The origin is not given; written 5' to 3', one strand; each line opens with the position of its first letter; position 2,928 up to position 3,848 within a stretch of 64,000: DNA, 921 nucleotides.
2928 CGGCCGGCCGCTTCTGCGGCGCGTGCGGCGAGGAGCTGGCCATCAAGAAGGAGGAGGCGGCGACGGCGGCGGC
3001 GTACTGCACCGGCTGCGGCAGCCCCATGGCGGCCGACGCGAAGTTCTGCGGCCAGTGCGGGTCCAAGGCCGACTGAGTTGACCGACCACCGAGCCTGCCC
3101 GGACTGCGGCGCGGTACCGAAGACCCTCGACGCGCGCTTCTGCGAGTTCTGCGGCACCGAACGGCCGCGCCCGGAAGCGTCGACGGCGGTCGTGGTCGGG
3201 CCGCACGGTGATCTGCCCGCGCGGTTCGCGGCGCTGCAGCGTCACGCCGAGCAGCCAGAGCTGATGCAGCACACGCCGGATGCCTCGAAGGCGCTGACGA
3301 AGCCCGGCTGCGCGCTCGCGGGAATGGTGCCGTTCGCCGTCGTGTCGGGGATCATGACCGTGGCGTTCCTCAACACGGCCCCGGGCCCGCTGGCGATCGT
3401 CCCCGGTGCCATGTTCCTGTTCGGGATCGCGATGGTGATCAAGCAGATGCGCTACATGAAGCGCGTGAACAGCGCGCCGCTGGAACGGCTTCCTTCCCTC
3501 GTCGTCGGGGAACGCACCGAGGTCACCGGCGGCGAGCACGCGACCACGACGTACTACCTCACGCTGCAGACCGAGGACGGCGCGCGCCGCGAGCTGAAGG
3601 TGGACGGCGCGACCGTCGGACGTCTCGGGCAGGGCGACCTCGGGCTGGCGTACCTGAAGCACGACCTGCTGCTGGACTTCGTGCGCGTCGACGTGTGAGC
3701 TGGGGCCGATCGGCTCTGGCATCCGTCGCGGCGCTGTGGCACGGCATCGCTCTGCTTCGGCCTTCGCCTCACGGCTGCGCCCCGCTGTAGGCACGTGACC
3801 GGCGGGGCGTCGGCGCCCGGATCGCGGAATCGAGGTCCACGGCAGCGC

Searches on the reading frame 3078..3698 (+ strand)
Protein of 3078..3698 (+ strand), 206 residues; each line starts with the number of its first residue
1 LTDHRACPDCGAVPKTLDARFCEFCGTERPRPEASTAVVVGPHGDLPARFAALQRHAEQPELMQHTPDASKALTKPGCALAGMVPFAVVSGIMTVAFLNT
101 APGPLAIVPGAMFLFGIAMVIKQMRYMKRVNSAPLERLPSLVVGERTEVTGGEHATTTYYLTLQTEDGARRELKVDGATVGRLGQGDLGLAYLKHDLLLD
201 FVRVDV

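Call 40: search_protein_families(library=pfam, proteins=[window:3078-3698:+], max_evalue=0.0001)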
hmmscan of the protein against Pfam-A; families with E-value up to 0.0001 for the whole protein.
window:3078-3698:+ (206 aa): 1 family
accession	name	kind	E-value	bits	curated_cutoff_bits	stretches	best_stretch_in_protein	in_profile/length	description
PF10694.14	DUF2500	-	1.9e-09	38.3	33.5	1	111-201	9-101/102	Protein of unknown function (DUF2500)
